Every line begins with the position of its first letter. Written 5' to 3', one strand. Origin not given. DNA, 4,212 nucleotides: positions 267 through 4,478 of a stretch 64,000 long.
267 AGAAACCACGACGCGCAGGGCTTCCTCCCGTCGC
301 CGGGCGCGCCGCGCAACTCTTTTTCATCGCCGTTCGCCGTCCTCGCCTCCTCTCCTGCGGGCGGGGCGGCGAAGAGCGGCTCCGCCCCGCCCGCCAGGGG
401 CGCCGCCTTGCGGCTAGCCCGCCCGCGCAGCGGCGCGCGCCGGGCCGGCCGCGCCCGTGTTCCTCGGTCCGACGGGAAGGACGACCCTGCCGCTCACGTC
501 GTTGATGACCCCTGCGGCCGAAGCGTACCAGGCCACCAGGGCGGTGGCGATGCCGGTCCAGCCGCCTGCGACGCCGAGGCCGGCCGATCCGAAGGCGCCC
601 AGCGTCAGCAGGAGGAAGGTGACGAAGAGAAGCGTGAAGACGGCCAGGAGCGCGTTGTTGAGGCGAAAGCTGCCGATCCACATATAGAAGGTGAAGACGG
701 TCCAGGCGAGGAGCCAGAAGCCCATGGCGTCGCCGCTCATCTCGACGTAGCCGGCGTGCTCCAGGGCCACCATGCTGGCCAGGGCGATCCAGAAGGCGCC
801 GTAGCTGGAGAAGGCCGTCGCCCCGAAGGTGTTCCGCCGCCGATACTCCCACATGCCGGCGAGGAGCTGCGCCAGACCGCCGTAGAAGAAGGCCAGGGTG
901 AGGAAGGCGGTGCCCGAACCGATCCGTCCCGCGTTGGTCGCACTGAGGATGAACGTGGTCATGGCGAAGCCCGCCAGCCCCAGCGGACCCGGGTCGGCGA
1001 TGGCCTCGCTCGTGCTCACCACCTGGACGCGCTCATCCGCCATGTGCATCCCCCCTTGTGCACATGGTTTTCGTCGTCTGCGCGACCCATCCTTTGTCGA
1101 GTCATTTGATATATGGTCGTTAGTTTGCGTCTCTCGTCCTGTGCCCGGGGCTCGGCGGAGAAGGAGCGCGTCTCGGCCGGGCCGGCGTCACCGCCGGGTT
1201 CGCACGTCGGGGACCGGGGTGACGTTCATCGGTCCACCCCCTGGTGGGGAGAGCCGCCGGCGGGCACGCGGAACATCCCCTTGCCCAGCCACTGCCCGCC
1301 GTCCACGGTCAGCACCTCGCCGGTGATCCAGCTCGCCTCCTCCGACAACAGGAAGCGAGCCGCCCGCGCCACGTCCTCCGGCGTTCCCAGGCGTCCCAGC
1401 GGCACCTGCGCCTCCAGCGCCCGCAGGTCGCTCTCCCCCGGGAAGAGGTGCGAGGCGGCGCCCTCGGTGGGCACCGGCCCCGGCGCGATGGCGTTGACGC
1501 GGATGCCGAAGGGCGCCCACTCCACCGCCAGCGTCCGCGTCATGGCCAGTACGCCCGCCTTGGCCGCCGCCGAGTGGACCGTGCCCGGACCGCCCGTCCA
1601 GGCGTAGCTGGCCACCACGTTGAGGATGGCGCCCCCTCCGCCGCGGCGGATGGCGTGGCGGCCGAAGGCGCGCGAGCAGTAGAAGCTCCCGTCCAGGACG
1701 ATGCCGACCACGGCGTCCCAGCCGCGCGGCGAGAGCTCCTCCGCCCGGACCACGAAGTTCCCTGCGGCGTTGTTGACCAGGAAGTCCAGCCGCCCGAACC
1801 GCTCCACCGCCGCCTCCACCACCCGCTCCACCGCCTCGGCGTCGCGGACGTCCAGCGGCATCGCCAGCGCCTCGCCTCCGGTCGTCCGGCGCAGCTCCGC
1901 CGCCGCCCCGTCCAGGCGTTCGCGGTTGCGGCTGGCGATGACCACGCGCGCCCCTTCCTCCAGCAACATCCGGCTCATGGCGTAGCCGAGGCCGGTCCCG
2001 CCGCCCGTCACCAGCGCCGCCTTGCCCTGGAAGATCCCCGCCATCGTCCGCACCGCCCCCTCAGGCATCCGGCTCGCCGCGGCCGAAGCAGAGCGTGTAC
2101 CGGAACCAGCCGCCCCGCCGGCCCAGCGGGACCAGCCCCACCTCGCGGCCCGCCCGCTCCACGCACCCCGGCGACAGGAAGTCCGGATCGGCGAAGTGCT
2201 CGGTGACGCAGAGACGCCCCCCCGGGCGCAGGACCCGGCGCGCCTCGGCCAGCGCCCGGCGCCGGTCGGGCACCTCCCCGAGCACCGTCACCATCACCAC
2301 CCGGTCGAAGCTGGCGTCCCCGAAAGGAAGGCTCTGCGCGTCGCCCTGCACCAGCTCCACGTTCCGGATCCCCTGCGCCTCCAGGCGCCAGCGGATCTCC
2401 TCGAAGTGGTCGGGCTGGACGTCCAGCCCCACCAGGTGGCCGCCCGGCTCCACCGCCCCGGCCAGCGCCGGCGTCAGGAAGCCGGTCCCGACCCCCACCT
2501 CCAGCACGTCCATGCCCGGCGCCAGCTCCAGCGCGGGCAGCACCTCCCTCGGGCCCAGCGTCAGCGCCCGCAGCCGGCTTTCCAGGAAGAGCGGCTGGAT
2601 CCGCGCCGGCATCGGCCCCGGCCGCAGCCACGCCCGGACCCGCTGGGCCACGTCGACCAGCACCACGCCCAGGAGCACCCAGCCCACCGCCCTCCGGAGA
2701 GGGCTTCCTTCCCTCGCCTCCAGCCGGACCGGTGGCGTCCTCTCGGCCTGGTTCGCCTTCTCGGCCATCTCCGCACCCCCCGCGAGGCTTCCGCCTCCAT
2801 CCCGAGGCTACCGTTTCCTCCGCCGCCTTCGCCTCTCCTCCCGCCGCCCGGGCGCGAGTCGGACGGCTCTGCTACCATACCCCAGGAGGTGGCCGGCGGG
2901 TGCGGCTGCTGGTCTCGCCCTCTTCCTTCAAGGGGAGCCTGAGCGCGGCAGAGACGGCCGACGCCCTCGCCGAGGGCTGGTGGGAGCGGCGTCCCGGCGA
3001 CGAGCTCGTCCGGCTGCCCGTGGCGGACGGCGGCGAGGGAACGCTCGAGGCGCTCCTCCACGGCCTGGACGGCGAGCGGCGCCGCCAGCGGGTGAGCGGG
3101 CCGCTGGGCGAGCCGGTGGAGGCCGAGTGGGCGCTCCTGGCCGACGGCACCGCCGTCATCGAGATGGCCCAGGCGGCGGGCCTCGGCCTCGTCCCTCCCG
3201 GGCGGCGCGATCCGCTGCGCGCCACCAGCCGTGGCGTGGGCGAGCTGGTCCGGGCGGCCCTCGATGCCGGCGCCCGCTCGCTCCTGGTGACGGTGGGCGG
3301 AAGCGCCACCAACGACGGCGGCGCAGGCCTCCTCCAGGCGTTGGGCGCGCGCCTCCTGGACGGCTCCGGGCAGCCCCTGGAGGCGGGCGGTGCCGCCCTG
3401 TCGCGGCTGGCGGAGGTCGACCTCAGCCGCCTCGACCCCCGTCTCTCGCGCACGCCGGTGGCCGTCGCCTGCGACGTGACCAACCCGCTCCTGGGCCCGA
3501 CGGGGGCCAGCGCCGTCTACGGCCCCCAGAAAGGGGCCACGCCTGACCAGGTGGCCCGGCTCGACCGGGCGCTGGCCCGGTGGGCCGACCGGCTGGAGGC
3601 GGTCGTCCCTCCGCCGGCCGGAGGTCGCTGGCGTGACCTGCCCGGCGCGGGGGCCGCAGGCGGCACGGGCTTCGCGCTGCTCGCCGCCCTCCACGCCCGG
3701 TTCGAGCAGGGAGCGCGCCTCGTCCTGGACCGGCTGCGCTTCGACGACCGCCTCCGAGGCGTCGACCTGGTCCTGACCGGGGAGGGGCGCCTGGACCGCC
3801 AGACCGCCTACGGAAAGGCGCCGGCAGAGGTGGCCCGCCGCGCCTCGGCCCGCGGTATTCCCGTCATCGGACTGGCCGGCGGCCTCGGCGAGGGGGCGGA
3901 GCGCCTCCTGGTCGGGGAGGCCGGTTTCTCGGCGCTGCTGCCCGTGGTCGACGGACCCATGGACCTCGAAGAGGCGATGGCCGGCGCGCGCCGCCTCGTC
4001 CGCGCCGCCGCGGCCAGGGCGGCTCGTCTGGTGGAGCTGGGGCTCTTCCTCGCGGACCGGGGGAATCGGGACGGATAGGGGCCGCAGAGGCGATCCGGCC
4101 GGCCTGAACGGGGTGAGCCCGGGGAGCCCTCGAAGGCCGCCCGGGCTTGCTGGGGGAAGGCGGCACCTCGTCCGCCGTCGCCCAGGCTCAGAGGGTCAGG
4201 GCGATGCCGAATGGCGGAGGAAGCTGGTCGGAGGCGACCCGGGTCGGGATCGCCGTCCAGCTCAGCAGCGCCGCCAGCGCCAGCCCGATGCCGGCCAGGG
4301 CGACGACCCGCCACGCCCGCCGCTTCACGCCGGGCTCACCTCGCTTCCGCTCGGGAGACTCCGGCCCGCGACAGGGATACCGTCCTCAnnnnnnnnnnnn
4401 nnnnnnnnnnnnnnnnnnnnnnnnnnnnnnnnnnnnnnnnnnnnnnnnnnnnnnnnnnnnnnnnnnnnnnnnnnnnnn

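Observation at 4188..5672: RNPP-like quorum-sensing module: HTH+TPR regulator followed by a 46-aa secreted pro-peptide ORF missing from the six-frame track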

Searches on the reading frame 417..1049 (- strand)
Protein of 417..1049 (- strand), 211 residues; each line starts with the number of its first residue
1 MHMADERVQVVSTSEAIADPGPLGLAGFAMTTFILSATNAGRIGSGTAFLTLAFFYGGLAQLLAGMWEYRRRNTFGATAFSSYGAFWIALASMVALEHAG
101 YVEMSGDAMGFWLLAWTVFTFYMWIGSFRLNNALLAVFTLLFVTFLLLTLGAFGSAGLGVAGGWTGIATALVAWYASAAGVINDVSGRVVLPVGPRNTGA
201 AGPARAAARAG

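Call 11: search_protein_families(library=pfam, proteins=[window:417-1049:-], max_evalue=0.001)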
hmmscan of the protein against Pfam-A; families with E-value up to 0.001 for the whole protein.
window:417-1049:- (211 aa): 1 family
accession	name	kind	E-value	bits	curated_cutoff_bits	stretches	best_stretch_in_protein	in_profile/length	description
PF01184.24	Gpr1_Fun34_YaaH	-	9.3e-47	159.8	25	1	13-193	13-202/207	GPR1/FUN34/yaaH family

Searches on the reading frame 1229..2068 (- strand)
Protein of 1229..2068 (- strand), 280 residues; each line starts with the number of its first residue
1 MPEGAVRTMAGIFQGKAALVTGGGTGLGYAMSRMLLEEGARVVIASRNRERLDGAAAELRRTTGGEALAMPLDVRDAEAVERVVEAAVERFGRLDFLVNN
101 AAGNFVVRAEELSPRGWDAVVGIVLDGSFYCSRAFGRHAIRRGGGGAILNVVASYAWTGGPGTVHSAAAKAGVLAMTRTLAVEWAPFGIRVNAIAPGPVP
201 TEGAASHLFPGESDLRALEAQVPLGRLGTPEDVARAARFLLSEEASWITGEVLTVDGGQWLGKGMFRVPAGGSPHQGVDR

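Call 11: search_protein_families(library=pfam, proteins=[window:1229-2068:-], max_evalue=0.001)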
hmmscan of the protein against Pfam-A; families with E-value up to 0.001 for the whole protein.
window:1229-2068:- (280 aa): 4 families
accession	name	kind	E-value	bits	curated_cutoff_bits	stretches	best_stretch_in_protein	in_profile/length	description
PF13561.12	adh_short_C2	-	2.4e-61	207.7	27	1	25-258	6-234/236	Enoyl-(Acyl carrier protein) reductase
PF00106.31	adh_short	-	3.4e-48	164.2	26.6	1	16-204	1-187/195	short chain dehydrogenase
PF23441.1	SDR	-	1.7e-09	37.9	27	1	17-261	9-257/258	SDR-like rossmann domain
PF08659.16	KR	-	3.7e-09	37.2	22.6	1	19-120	4-108/180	KR domain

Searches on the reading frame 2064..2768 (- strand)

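Call 11: search_protein_families(library=pfam, proteins=[window:2064-2768:-], max_evalue=0.001)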
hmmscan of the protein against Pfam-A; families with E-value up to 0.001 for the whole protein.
window:2064-2768:- (235 aa): 10 families
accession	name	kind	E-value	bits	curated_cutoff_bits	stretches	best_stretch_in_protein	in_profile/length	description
PF13649.12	Methyltransf_25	-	4.6e-23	82.2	27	1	88-184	1-97/97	Methyltransferase domain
PF08241.18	Methyltransf_11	-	1.4e-22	80.6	21.2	1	89-187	1-94/95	Methyltransferase domain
PF01209.24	Ubie_methyltran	-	2.7e-20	73.2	20.1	1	84-190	47-153/233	ubiE/COQ5 methyltransferase family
PF13847.12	Methyltransf_31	-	2.7e-20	73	27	1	84-192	3-113/145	Methyltransferase domain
PF08242.18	Methyltransf_12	-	2.1e-17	64.1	30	1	89-186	1-98/98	Methyltransferase domain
PF01135.25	PCMT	-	1.4e-11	45.1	20.3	1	78-188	67-171/210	Protein-L-isoaspartate(D-aspartate) O-methyltransferase (PCMT)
PF13489.12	Methyltransf_23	-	2.5e-10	40.8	27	1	78-195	15-123/164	Methyltransferase domain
PF08704.16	GCD14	-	2.7e-07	31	26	1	78-188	34-144/247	tRNA methyltransferase complex GCD14 subunit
PF02353.26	CMAS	-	7.4e-05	22.6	27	1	76-188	54-164/273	Mycolic acid cyclopropane synthetase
PF02390.23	Methyltransf_4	-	0.00011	22.2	24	1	88-157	5-76/173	Putative methyltransferase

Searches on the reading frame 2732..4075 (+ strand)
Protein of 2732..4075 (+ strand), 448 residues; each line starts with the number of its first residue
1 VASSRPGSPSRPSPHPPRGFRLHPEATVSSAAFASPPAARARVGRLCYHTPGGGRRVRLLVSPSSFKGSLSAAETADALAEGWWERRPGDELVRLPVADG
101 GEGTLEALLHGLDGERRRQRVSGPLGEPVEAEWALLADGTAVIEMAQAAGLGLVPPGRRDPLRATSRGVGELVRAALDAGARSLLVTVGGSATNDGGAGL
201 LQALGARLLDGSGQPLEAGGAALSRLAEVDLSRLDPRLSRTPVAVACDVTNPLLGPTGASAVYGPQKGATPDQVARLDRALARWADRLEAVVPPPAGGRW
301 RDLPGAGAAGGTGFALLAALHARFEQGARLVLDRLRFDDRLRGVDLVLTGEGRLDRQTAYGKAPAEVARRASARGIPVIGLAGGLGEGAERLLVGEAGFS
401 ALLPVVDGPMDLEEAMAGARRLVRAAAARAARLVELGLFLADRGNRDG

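Call 11: search_protein_families(library=pfam, proteins=[window:2732-4075:+], max_evalue=0.001)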
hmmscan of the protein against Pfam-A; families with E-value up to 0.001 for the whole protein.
window:2732-4075:+ (448 aa): 1 family
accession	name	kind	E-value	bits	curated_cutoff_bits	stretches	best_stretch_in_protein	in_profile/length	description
PF02595.20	Gly_kinase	-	5.1e-140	467.1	23.3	1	60-434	2-371/372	Glycerate kinase family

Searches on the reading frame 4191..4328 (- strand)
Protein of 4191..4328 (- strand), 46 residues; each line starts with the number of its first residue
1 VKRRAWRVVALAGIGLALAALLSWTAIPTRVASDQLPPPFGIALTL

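Call 6: search_protein_families(library=pfam, proteins=[window:4191-4328:-], max_evalue=1)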
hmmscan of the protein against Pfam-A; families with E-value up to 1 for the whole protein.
window:4191-4328:- (46 aa): 0 families

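Call 7: search_protein_families(library=ncbifam, proteins=[window:4191-4328:-], max_evalue=1)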
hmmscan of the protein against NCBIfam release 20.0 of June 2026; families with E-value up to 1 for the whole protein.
window:4191-4328:- (46 aa): 0 families

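Call 61: find_homologous_proteins(query=A2, max_evalue=10)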
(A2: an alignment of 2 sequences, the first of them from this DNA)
Query A2 (2 sequences) (46 aa, profile of the alignment): 1 proteins with E <= 10 among 542 candidates.
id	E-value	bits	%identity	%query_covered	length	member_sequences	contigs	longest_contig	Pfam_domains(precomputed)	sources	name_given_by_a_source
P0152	4.3e-18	83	100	100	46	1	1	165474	-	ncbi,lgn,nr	ncbi:MAG: hypothetical protein QJR14_04925 [Bacillota bacterium]|nr:hypothetical protein [Bacillota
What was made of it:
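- The peptide has no homologue among 5.8 billion proteins other than itself (call 61).
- Tried and rejected: Only the peptide itself was found (call 61).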

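Call 64: search_protein_families(library=pfam, proteins=[P0155], max_evalue=0.1)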
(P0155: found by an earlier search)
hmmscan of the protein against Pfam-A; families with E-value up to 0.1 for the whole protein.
P0155 (241 aa): 8 families
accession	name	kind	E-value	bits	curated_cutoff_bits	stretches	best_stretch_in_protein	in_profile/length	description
PF13424.12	TPR_12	-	1.1e-08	35.6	30.1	3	157-220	2-67/77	Tetratricopeptide repeat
PF17874.7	TPR_MalT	-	1.3e-05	25.1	45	1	17-115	94-193/336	MalT-like TPR region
PF13432.12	TPR_16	-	8.3e-05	23.4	32.7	1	125-186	1-59/65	Tetratricopeptide repeat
PF13428.12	TPR_14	-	0.00013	22.7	23.5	1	159-192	2-34/44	Tetratricopeptide repeat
PF07719.23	TPR_2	-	0.0026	18.2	27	0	158-186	1-29/34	Tetratricopeptide repeat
PF00515.34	TPR_1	-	0.0053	17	27.8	0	158-187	1-30/34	Tetratricopeptide repeat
PF13181.12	TPR_8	-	0.0096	16.5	25.7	0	121-148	1-28/34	Tetratricopeptide repeat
PF13374.12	TPR_10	-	0.045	14.2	27.5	1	162-187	6-31/42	Tetratricopeptide repeat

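Call 83: search_protein_families(library=phrogs, proteins=[window:4191-4328:-], max_evalue=0.1)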
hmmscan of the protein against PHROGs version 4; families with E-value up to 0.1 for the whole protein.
window:4191-4328:- (46 aa): 1 family
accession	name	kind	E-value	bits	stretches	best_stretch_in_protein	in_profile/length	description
phrog_950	-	unknown function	0.099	13.1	0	3-25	211-233/272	-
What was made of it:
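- No RNPP-specific family hit in Pfam, NCBIfam or PHROGs (calls 6, 7, 83).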
